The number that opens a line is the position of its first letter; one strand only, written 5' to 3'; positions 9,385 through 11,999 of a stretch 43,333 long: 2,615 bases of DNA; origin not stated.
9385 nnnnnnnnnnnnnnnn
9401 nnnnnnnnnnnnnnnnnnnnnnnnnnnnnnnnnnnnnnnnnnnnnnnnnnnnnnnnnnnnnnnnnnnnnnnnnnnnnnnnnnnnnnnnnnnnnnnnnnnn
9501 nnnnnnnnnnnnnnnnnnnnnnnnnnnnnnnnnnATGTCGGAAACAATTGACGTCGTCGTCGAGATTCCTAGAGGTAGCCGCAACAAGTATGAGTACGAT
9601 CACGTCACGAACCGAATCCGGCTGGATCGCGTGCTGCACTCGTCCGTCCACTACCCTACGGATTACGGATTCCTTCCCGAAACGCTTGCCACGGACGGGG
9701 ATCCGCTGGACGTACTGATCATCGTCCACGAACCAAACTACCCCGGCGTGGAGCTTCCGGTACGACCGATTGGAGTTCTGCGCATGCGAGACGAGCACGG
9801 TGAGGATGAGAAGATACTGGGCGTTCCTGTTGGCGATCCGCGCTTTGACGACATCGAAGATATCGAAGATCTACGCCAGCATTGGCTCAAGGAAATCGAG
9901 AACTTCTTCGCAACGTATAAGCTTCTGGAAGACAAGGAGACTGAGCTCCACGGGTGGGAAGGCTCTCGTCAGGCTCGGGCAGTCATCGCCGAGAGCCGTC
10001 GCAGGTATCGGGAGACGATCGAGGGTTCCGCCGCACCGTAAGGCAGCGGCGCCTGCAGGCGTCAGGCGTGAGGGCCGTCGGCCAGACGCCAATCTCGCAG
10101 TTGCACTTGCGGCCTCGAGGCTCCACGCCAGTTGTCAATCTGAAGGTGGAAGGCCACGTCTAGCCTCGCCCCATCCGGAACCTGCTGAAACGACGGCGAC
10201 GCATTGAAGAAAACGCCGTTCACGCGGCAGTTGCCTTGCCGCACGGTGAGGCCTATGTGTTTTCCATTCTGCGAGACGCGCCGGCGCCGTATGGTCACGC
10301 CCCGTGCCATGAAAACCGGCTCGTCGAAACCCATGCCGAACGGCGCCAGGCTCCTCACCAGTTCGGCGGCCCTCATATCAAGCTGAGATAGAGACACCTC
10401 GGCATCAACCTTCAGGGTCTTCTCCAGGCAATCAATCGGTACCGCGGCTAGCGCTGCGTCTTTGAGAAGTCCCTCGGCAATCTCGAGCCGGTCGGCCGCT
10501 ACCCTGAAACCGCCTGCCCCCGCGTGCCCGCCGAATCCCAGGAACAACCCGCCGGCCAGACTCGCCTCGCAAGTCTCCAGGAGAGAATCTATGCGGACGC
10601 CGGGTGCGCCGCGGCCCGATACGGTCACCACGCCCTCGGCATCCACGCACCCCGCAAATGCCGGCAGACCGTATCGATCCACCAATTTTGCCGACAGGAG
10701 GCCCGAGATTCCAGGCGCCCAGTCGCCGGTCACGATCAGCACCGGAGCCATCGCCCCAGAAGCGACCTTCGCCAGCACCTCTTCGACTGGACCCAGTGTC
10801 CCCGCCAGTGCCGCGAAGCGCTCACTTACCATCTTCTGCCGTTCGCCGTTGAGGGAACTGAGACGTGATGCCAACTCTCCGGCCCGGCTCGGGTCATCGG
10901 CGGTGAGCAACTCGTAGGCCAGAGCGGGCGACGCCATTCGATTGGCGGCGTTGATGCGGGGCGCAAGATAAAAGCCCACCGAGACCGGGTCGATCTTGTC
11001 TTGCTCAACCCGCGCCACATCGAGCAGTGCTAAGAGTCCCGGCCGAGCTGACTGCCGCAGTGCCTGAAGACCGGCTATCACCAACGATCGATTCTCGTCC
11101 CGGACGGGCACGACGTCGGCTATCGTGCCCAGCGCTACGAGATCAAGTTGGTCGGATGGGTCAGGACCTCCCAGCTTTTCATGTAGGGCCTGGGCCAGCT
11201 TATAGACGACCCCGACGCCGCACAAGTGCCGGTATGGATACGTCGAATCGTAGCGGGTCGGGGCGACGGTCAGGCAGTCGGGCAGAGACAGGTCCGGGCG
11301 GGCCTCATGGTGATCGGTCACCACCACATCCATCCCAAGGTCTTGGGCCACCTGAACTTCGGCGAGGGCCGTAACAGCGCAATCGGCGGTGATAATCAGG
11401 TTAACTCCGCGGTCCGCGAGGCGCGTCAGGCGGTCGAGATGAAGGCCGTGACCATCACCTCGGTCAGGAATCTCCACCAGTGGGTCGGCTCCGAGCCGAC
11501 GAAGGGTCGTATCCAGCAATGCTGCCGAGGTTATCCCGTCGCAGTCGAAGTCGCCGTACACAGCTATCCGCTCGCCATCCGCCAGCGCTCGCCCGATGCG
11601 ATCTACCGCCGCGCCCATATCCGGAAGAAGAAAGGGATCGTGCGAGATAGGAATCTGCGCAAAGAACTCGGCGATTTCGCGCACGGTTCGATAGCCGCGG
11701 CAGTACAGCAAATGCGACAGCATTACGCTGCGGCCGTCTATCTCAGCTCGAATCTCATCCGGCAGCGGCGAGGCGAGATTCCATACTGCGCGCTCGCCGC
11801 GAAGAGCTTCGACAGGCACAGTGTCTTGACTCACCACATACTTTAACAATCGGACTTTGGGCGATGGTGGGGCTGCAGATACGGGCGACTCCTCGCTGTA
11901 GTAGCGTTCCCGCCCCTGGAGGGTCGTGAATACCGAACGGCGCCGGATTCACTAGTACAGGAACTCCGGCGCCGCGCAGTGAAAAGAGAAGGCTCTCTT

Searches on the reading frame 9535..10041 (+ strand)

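Call 53: search_protein_families(library=pfam, proteins=[window:9535-10041:+], max_evalue=0.001)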
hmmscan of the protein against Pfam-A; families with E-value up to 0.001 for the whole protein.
window:9535-10041:+ (168 aa): 1 family
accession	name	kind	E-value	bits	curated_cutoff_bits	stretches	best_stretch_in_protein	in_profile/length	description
PF00719.24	Pyrophosphatase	-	2.5e-58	196.7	23.5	1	7-158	1-152/153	Inorganic pyrophosphatase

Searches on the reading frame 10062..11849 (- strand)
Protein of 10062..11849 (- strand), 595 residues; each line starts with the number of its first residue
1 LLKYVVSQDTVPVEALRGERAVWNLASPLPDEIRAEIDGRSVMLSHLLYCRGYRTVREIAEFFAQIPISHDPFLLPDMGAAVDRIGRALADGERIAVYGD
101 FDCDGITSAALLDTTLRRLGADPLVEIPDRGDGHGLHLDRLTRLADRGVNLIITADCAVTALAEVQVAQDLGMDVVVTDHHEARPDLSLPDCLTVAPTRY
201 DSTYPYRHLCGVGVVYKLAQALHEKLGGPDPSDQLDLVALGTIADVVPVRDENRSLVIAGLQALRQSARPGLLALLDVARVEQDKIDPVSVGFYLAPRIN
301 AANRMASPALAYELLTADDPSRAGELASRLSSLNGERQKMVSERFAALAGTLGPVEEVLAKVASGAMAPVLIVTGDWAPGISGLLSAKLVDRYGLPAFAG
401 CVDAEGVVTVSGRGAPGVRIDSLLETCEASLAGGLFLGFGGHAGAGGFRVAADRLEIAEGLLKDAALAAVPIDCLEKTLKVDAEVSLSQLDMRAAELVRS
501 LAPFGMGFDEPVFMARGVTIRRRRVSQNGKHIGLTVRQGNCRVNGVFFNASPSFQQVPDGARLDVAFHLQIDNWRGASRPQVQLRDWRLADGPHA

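Call 12: search_protein_families(library=pfam, proteins=[window:10062-11849:-], max_evalue=0.001)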
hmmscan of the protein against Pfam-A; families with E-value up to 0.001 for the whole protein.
window:10062-11849:- (595 aa): 2 families
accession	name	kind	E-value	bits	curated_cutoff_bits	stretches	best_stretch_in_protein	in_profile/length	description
PF17768.7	RecJ_OB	-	4.7e-26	91.4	27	1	481-586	1-107/107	RecJ OB domain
PF01368.27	DHH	-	1.9e-20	73.8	28.1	1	94-242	1-125/125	DHH family, N-terminal domain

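Call 54: find_homologous_proteins(query=window:10062-11849:-, max_evalue=1e-20)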
Query window:10062-11849:- (595 aa): 4721 proteins with E <= 1e-20 among 8000 candidates; the best 120 are listed.
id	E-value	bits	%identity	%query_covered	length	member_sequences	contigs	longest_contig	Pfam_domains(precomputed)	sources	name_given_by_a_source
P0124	0.0e+0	1306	100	99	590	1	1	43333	PF01368.28,PF17768.8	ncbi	ncbi:MAG: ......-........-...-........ exonuclease RecJ [Chloroflexota bacterium]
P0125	4.9e-218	744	59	97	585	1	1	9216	PF01368.28,PF17768.8,PF02272.25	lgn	-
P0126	7.5e-218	743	60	97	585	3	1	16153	PF01368.28,PF17768.8,PF02272.25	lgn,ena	-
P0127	1.5e-214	732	58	97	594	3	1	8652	PF01368.28,PF17768.8,PF02272.25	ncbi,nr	ncbi:MAG: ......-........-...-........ exonuclease RecJ [Chloroflexi bacterium]|nr:single-stranded-D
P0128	1.0e-213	729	58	97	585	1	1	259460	PF01368.28,PF17768.8,PF02272.25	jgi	jgi:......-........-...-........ exonuclease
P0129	4.1e-213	727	57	97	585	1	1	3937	PF01368.28,PF17768.8,PF02272.25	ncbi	ncbi:MAG: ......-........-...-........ exonuclease RecJ [Chloroflexota bacterium]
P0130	3.3e-212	724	59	97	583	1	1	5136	PF01368.28,PF17768.8,PF02272.25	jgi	jgi:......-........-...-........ exonuclease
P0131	1.7e-211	722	57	97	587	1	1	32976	PF01368.28,PF17768.8,PF02272.25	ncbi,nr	ncbi:MAG TPA: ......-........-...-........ exonuclease RecJ [Chloroflexota bacterium]|nr:single-stra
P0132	3.6e-211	721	56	97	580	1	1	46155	PF01368.28,PF17768.8,PF02272.25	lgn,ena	-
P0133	3.1e-210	718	57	97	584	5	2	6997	PF01368.28,PF17768.8,PF02272.25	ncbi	ncbi:MAG TPA: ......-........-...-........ exonuclease RecJ [Chloroflexota bacterium]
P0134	3.7e-210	718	56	97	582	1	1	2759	PF01368.28,PF17768.8,PF02272.25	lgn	-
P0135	9.3e-210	716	57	96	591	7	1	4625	PF01368.28,PF17768.8,PF02272.25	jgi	-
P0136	1.6e-209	715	59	97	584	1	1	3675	PF01368.28,PF17768.8,PF02272.25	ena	-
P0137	2.6e-209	715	57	97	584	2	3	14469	PF01368.28,PF17768.8,PF02272.25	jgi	jgi:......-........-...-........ exonuclease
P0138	5.2e-209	714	56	97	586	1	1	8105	PF01368.28,PF17768.8,PF02272.25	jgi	jgi:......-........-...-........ exonuclease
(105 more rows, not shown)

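Call 55: find_encoding_contigs(protein=P0124, flank=10000, max_places=2)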
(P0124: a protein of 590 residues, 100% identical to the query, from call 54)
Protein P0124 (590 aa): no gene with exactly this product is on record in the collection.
